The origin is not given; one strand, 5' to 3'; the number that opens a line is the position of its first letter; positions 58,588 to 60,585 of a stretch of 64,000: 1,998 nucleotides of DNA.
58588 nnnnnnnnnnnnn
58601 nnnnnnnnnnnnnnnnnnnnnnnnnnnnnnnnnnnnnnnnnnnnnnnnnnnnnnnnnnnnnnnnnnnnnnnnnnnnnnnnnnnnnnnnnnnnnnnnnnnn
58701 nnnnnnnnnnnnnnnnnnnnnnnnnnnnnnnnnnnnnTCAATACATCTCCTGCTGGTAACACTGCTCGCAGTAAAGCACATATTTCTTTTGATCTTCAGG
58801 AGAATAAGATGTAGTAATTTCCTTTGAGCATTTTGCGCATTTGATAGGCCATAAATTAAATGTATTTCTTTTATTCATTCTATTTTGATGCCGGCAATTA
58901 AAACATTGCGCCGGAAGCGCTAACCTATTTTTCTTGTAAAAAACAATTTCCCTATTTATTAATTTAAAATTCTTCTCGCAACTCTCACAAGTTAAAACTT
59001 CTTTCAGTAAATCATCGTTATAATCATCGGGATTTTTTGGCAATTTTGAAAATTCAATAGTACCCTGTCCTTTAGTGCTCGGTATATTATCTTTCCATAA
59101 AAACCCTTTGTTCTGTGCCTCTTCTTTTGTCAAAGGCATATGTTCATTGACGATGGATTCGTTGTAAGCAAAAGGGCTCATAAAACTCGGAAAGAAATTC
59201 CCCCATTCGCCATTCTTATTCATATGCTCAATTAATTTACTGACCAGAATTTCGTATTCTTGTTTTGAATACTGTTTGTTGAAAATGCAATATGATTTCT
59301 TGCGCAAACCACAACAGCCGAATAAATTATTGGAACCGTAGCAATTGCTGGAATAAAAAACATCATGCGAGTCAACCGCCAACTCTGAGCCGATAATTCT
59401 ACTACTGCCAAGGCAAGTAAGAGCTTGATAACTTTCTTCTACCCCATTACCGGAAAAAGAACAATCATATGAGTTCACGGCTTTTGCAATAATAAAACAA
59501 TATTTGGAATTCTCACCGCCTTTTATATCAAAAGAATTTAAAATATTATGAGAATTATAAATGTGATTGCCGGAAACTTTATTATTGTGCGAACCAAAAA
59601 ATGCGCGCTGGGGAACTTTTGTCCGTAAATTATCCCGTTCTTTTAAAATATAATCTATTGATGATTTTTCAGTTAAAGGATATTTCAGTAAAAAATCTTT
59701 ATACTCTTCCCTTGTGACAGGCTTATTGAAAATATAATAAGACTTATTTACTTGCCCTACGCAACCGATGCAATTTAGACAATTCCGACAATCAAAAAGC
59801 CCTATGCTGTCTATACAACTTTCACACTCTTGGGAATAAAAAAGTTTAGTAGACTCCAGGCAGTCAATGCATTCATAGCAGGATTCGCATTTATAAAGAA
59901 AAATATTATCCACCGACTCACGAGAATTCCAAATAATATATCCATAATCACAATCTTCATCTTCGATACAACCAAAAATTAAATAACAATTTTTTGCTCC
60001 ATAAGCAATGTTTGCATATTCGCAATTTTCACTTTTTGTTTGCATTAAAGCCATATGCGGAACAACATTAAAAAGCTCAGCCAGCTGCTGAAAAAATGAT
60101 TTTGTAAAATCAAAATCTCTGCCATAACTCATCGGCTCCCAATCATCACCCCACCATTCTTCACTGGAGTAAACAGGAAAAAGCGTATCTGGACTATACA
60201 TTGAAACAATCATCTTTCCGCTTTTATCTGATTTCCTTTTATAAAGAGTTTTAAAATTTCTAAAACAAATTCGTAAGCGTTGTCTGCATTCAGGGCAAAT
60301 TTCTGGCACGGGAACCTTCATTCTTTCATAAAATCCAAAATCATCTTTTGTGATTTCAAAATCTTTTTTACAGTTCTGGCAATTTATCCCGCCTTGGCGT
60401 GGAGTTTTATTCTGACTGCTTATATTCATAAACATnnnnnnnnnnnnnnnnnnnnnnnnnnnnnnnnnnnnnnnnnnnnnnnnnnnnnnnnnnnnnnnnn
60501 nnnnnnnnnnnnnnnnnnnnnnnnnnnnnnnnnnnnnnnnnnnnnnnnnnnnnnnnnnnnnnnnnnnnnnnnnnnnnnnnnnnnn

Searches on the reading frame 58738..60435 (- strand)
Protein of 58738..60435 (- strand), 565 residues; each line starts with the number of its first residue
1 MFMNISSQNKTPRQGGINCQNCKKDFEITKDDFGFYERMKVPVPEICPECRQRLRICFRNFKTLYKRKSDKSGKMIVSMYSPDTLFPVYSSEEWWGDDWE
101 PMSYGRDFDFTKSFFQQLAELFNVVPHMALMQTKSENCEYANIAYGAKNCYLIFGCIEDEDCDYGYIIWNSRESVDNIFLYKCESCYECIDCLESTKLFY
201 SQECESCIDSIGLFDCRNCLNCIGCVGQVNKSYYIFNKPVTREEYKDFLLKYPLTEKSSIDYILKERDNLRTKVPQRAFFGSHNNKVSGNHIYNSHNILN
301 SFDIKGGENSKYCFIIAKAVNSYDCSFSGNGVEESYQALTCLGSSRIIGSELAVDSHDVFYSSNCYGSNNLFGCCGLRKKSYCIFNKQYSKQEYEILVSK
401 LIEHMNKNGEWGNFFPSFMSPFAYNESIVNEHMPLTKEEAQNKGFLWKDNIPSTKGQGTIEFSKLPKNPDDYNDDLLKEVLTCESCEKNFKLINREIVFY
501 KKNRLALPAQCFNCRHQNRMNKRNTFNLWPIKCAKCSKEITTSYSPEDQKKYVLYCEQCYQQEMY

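Call 3: search_protein_families(library=pfam, proteins=[window:58738-60435:-], max_evalue=1)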
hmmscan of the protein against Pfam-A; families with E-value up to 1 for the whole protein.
window:58738-60435:- (565 aa): 2 families
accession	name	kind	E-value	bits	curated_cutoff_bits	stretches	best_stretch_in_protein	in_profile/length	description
PF23477.1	zf_Tbcl_2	-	0.00063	19.8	27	1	530-563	5-36/37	Probable treble clef zinc finger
PF09606.15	Med15_N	-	0.0073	16.5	24.1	1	384-409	40-65/72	ARC105/Med15 mediator subunit N-terminal KIX domain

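Call 4: search_protein_families(library=ncbifam, proteins=[window:58738-60435:-], max_evalue=1)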
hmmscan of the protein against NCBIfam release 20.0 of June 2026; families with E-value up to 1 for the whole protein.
window:58738-60435:- (565 aa): 1 family
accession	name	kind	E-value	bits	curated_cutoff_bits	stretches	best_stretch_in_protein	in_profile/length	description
TIGR04272.1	cxxc_cxxc_Mbark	domain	0.0028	17.3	36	1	530-562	5-35/37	CxxC-x17-CxxC domain-containing protein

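Call 9: find_homologous_proteins(query=window:58738-60435:-)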
Query window:58738-60435:- (565 aa): 4927 proteins with E <= 0.001 among 7989 candidates; the best 120 are listed.
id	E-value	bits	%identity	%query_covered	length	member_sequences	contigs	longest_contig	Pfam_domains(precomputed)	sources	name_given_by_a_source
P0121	0.0e+0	1334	100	100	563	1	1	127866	-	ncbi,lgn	ncbi:MAG: hypothetical protein V4439_03070 [Patescibacteria group bacterium]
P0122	4.0e-278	942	71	97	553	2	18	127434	-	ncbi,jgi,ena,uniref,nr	ncbi:hypothetical protein A3B85_02710 [Candidatus Nomurabacteria bacterium RIFCSPHIGHO2_02_FULL_37_1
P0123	1.6e-276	937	69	97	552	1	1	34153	-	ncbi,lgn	-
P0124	2.1e-274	930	71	95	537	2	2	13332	-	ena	-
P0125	1.2e-271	921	69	97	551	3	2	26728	-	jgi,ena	-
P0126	1.3e-271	920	69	97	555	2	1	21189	-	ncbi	-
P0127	1.9e-271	920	69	99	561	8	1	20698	-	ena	-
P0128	6.1e-271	918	68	100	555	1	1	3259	-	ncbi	-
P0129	2.1e-269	913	69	97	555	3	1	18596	-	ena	-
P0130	2.9e-269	913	70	97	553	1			-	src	-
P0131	4.3e-268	909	69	97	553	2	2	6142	-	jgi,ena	-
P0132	4.9e-268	909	68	98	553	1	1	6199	-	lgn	-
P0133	5.2e-268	909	69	97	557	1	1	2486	-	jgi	-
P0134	6.3e-268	908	68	97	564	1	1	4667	-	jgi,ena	-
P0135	1.5e-267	907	68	97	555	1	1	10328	-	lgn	-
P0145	2.2e-262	890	67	97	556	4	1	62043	PF23477.2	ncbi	-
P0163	3.6e-245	833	64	97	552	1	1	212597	-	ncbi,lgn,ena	-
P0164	7.2e-244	829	62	97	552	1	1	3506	PF23477.2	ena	-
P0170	4.1e-240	816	62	97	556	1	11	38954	PF13451.13,PF23477.2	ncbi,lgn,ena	-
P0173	1.4e-238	811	61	97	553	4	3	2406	PF23477.2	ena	-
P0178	4.3e-233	793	62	97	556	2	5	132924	PF02420.21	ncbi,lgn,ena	ncbi:MAG: hypothetical protein AAB786_00120 [Patescibacteria group bacterium]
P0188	3.9e-230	784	60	97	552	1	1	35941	-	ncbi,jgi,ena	ncbi:MAG: hypothetical protein WCS86_03600 [Candidatus Paceibacterota bacterium]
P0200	5.2e-225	767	58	97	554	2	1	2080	PF13451.13,PF02420.21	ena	-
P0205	2.2e-224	765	59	97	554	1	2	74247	PF13451.13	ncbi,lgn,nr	ncbi:MAG: zinc-ribbon domain containing protein [Candidatus Nomurabacteria bacterium]|nr:zinc-ribbon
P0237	7.9e-218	743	56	97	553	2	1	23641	PF02420.21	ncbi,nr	ncbi:hypothetical protein MYX07_01515 [Patescibacteria group bacterium AH-259-L07]|nr:hypothetical p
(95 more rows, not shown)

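Call 39: search_protein_families(library=padloc, proteins=[window:58738-60435:-], max_evalue=0.01)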
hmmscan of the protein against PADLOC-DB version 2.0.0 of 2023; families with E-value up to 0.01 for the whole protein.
window:58738-60435:- (565 aa): 0 families

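Call 44: search_protein_families(library=pfam, proteins=[P0170, P0200, P0178, P0205, P0145], max_evalue=0.05)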
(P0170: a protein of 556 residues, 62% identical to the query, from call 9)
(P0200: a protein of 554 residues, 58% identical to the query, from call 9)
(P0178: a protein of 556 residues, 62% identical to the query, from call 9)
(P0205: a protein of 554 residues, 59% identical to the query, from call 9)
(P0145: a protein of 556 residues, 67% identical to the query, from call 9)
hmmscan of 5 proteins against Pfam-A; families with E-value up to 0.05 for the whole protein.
P0170 (556 aa): 2 families
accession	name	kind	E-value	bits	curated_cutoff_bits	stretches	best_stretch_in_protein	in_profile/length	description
PF23477.1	zf_Tbcl_2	-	8e-07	29.1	27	1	517-554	1-36/37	Probable treble clef zinc finger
PF13451.12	zf_Tbcl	-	3e-06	27.5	24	2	7-44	4-42/48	Probable treble clef domain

P0200 (554 aa): 2 families
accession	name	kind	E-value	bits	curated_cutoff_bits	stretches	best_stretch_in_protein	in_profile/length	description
PF13451.12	zf_Tbcl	-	1.9e-05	25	24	1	467-509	2-45/48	Probable treble clef domain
PF23477.1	zf_Tbcl_2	-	0.0011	19.1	27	1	518-552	4-36/37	Probable treble clef zinc finger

P0178 (556 aa): 1 family
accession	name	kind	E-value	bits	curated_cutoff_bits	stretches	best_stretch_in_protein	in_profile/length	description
PF13451.12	zf_Tbcl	-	0.0055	17.1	24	1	9-45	5-42/48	Probable treble clef domain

P0205 (554 aa): 2 families
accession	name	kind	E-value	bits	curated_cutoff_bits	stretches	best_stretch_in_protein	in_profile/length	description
PF13451.12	zf_Tbcl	-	2.7e-08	34.1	24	2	467-509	2-45/48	Probable treble clef domain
PF23477.1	zf_Tbcl_2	-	0.001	19.2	27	1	515-551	1-35/37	Probable treble clef zinc finger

P0145 (556 aa): 2 families
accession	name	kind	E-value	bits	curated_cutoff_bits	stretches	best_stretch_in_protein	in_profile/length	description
PF23477.1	zf_Tbcl_2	-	1.1e-06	28.7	27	1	517-554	1-36/37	Probable treble clef zinc finger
PF13451.12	zf_Tbcl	-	0.00017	21.9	24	2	9-44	6-42/48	Probable treble clef domain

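Call 55: find_encoding_contigs(protein=P0163, flank=10000, max_places=1)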
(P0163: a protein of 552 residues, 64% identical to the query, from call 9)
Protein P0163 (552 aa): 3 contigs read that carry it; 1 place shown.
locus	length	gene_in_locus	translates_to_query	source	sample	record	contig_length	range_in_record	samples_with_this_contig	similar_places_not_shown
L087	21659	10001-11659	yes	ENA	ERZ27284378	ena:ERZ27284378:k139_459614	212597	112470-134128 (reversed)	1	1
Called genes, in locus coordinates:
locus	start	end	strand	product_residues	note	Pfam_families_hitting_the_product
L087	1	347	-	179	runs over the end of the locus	PF00702:Hydrolase (weak)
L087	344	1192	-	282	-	PF01933:CofD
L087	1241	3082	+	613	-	PF13522:GATase_6, PF13537:GATase_7, PF01380:SIS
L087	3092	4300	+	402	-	PF08240:ADH_N, PF00107:ADH_zinc_N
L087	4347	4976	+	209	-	-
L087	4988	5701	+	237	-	-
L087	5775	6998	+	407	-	PF00464:SHMT (weak), PF00155:Aminotran_1_2, PF00202:Aminotran_3 (faint)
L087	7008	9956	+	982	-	PF18072:FGAR-AT_linker, PF00586:AIRS, PF02769:AIRS_C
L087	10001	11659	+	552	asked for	-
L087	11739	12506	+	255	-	PF13507:GATase_5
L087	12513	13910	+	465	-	PF00310:GATase_2 (faint), PF13522:GATase_6, PF13537:GATase_7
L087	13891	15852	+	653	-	PF00551:Formyl_trans_N, PF02844:GARS_N, PF01071:GARS_A, PF02222:ATP-grasp (weak), PF02786:CPSase_L_D2 (weak), PF02843:GARS_C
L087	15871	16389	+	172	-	PF00731:AIRC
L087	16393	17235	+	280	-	-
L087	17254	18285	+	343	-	PF00586:AIRS, PF02769:AIRS_C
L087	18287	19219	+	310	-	PF01259:SAICAR_synt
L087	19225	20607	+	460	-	PF00206:Lyase_1, PF08328:ASL_C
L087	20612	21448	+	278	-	-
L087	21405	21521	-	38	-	-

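Call 56: find_encoding_contigs(protein=P0122, flank=10000, max_places=1)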
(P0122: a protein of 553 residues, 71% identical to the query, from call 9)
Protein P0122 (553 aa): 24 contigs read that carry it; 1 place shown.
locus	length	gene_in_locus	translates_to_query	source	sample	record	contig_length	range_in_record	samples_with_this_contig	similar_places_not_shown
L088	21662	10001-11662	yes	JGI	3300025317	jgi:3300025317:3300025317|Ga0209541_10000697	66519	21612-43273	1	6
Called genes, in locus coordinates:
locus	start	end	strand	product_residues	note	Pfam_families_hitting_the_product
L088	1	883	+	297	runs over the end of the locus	-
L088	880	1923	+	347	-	PF01207:Dus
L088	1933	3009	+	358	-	PF05496:RuvB_N (weak), PF13177:DNA_pol3_delta2 (weak), PF13401:AAA_22 (faint), PF00004:AAA, PF13177:DNA_pol3_delta2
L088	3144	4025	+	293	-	-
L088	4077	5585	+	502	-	PF00478:IMPDH, PF00571:CBS, PF03060:NMO, PF01070:FMN_dh (weak)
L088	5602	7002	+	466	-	PF00709:Adenylsucc_synt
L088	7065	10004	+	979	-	PF18072:FGAR-AT_linker, PF00586:AIRS, PF02769:AIRS_C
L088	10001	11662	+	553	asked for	-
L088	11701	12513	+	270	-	PF13507:GATase_5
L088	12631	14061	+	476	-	PF13522:GATase_6, PF13537:GATase_7, PF00156:Pribosyltran (weak)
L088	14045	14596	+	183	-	PF00551:Formyl_trans_N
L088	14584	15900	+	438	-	PF02844:GARS_N, PF01071:GARS_A, PF02222:ATP-grasp (weak), PF02786:CPSase_L_D2 (weak), PF02843:GARS_C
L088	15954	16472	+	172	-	PF00731:AIRC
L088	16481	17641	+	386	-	PF00586:AIRS (weak), PF02769:AIRS_C (weak)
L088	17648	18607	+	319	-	PF01259:SAICAR_synt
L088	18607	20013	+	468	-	PF00206:Lyase_1, PF08328:ASL_C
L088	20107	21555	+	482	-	-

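Call 58: find_related_loci(query=window:58738-60435:-, collection=metagenome_contigs, flank=6000)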
Query window:58738-60435:- (565 aa) in metagenome_contigs; peptide patterns used: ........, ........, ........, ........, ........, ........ (x = any residue, [..] = any of these).
554 stretches matched a pattern; 503 encode a relative of the query (tblastn E <= 1e-3); the best 80 are kept; 80 distinct loci.
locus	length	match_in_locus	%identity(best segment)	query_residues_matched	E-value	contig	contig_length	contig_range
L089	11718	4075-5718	71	19-565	0e+0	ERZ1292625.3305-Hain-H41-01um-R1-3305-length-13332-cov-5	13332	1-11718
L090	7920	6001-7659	69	17-565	0e+0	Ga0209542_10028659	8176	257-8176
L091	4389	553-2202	69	17-565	0e+0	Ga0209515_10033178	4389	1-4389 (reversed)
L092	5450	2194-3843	69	17-565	0e+0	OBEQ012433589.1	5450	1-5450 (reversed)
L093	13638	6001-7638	67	17-565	0e+0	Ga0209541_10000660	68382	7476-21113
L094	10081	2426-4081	68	17-565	0e+0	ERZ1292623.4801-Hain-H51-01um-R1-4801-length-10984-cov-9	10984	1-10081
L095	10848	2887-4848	67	17-565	0e+0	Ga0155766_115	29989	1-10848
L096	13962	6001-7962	67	17-565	0e+0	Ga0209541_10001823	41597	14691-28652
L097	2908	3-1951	67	18-565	0e+0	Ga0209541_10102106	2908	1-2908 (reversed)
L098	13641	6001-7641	71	17-565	0e+0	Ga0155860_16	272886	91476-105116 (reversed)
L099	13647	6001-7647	67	18-565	0e+0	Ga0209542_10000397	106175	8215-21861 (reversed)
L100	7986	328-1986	56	10-564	0e+0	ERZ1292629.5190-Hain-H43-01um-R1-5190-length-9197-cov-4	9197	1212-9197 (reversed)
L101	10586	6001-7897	54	17-564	0e+0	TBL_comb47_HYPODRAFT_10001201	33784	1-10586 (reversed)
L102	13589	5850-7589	43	13-565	3e-136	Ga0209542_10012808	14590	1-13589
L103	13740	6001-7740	43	13-565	2e-134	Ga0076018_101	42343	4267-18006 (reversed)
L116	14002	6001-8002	40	11-565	3e-130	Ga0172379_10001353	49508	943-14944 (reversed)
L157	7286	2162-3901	37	1-565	5e-126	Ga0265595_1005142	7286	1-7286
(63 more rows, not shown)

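Call 60: search_dna_similar(query=window:58738-60435:-, collection=phages, mode=protein, max_evalue=0.001, max_rows=10)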
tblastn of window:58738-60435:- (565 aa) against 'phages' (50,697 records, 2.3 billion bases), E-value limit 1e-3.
No match.

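Call 72: find_encoding_contigs(protein=P0188, flank=10000, max_places=1)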
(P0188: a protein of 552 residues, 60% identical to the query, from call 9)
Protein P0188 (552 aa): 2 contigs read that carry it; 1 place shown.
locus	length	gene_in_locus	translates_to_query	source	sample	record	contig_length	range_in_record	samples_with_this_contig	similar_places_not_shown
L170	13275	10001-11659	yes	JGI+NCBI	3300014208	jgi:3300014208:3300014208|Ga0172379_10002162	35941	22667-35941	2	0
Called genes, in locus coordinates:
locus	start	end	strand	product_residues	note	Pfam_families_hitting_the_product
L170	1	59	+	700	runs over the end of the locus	PF01935:DUF87, PF02534:T4SS-DNA_transf (faint), PF10412:TrwB_AAD_bind, PF12696:TraG-D_C (weak), PF23477:zf_Tbcl_2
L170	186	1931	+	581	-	-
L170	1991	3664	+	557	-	-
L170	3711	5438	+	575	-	-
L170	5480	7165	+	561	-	-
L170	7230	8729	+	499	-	PF01935:DUF87 (weak)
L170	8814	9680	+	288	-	PF00226:DnaJ, PF01556:DnaJ_C, PF00684:DnaJ_CXXCXGXG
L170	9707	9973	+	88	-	PF01541:GIY-YIG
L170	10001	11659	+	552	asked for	-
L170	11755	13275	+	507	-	?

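Call 88: predict_structure(alignment_id=A2)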
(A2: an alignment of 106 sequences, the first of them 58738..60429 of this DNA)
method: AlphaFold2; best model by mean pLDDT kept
length: 563 residues; sequences in the alignment: 106
mean_pLDDT: 83.4   pTM: 0.85
mean pLDDT of the five models: 83.4, 83.5, 81.4, 80.0, 78.4
residues with pLDDT >= 90: 263; 70-90: 193; 50-70: 96; < 50: 11
segments of 3 or more residues with pLDDT < 50: 1-11
pLDDT, mean of each block of 10 residues (from residue 1): 36 78 90 93 92 91 96 96 95 92 96 96 94 88 87 72 70 73 67 66 65 63 67 87 92 88 90 75 59 62 60 71 72 75 77 78 74 84 94 96 96 95 92 95 94 94 94 96 95 93 91 87 82 93 91 89 81
secondary structure, 60 per line:
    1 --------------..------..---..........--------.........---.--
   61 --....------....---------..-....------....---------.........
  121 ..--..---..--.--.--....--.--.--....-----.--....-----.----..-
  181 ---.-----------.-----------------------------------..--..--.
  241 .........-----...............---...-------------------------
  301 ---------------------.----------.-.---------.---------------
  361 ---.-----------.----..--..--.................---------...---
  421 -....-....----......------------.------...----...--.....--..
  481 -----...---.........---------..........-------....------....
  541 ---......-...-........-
elements in order: H28-37 H46-54 E63-66 E73-76 H89-92 H99-102 H112-122 E140-143 E152-155 E164-167 H240-249 H255-269 E273-275 H389-405 H427-430 H435-440 H472-476 E486-488 H492-500 H510-519 E527-530 E537-540 H544-549 E551-553 H555-562

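Call 91: search_protein_families(library=pfam, proteins=[L116:633-938:+, L157:3912-4403:+], max_evalue=0.001)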
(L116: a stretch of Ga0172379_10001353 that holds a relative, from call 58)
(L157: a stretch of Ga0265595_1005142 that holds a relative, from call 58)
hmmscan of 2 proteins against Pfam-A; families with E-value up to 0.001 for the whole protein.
L116:633-938:+ (101 aa): 1 family
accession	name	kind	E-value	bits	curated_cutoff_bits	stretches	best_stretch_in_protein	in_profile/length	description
PF03091.20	CutA1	-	2.1e-12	47.1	22.4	1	3-97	2-97/99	CutA1 divalent ion tolerance protein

L157:3912-4403:+ (163 aa): 0 families

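Call 101: search_protein_families(library=phrogs, proteins=[window:58738-60435:-], max_evalue=0.001)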
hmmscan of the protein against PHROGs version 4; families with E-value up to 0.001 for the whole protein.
window:58738-60435:- (565 aa): 1 family
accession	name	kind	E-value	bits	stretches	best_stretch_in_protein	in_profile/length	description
phrog_15341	-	unknown function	0.00012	22.5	1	178-226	40-85/276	-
